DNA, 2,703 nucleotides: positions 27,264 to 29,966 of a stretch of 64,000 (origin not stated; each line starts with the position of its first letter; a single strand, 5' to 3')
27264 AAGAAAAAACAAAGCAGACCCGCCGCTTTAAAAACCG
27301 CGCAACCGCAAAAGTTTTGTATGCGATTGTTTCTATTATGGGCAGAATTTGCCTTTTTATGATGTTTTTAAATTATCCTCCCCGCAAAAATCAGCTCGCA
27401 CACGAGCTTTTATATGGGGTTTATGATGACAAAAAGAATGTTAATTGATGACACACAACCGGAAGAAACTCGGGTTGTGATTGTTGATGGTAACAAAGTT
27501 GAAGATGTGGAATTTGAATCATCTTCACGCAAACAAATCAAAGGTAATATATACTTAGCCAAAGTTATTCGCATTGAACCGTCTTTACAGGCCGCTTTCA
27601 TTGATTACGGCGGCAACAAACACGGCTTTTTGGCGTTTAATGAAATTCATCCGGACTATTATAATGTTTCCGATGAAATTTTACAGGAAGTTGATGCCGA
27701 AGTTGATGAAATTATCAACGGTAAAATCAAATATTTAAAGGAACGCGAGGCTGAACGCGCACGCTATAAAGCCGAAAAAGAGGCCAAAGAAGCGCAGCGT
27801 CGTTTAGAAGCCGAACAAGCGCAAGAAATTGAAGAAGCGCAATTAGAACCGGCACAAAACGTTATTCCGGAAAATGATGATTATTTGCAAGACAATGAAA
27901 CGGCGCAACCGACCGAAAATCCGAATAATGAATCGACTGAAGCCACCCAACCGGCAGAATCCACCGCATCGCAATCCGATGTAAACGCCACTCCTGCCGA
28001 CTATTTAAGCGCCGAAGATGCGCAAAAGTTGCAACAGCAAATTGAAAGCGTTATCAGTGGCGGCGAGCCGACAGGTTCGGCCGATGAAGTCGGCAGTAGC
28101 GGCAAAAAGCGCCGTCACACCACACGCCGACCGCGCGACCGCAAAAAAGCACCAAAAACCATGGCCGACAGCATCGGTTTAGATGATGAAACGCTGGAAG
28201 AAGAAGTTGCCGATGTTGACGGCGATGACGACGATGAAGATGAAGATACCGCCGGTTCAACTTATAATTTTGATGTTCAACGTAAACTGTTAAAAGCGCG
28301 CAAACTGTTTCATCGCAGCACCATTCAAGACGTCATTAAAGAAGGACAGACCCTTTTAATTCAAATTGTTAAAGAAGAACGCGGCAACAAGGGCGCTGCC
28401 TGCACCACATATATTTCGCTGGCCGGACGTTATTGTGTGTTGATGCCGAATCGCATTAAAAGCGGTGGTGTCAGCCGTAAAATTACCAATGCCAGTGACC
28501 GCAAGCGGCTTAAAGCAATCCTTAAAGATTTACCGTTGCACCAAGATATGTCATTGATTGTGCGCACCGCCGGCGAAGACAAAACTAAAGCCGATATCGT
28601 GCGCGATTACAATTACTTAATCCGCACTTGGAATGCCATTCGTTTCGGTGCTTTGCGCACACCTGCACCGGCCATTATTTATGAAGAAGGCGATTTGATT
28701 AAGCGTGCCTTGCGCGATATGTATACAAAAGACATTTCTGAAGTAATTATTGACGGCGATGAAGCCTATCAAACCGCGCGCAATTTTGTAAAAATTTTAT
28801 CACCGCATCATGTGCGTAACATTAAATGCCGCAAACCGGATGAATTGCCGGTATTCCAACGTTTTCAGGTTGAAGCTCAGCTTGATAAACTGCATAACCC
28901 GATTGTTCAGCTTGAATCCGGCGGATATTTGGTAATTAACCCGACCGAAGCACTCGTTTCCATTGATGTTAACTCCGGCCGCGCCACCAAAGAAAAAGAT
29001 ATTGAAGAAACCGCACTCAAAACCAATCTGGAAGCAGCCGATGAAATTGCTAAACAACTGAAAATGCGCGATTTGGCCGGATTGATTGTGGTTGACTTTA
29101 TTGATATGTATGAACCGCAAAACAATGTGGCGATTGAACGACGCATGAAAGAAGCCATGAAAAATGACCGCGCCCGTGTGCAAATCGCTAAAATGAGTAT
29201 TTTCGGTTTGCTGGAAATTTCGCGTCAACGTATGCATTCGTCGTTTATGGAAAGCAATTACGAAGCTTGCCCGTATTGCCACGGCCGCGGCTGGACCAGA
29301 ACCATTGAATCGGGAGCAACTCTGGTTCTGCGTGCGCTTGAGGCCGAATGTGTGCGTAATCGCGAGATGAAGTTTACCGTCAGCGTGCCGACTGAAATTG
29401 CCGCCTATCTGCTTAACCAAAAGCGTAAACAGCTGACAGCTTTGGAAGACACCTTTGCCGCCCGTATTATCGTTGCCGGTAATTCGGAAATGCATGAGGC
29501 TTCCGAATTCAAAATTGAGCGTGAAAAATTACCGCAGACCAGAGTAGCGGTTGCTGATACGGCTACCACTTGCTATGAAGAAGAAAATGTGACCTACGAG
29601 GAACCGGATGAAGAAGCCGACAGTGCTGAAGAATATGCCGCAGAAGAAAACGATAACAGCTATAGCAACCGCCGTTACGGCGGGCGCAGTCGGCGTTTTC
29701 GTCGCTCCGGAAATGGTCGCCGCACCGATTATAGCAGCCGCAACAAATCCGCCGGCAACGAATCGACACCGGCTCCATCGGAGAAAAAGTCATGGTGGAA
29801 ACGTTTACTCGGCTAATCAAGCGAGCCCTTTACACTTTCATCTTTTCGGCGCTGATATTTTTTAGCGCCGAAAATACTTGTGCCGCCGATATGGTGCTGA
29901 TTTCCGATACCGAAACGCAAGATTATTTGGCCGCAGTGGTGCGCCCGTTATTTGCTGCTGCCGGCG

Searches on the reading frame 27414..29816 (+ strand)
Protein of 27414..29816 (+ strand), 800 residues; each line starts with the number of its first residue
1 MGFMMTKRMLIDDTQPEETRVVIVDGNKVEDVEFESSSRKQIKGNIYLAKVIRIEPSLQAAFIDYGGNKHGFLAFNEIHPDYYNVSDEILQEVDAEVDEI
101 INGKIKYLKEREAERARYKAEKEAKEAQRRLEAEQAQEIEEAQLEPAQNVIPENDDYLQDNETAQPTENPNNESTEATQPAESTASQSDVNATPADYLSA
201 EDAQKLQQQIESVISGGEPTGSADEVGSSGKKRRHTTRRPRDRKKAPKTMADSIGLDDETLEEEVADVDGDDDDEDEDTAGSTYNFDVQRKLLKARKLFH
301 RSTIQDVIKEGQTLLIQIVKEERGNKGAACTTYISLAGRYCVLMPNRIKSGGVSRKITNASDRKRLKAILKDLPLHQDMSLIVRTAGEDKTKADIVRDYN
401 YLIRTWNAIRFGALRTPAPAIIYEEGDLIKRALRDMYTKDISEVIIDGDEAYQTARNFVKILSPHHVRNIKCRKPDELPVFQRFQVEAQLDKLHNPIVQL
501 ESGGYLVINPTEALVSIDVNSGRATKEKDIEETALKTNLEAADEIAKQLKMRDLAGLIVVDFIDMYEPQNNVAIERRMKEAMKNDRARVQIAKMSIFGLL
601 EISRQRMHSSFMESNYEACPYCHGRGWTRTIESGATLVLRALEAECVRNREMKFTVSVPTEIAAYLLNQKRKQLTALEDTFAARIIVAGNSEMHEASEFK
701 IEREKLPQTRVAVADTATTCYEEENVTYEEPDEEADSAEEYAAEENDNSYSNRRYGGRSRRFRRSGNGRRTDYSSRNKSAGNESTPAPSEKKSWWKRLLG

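Call 89: search_protein_families(library=ncbifam, proteins=[window:27414-29816:+], max_evalue=1e-10)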
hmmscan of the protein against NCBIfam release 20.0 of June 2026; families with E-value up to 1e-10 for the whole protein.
window:27414-29816:+ (800 aa): 5 families
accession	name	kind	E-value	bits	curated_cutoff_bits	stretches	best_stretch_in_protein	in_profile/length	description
TIGR00757.1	RNaseEG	subfamily_domain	2.3e-151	504.5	325.95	1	18-639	1-414/415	Rne/Rng family ribonuclease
NF008074.0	PRK10811.1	equivalog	4.7e-147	491.5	908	2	301-694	87-480/1068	ribonuclease E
NF008689.0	PRK11712.1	equivalog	9.2e-92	308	594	2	296-687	85-473/489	ribonuclease G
NF052586.1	RnaseECyano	equivalog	2e-76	257.7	900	1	302-754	80-531/619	ribonuclease E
NF052588.1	RnaseEMycob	equivalog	4.7e-72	243.1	1400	1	303-627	411-745/945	ribonuclease E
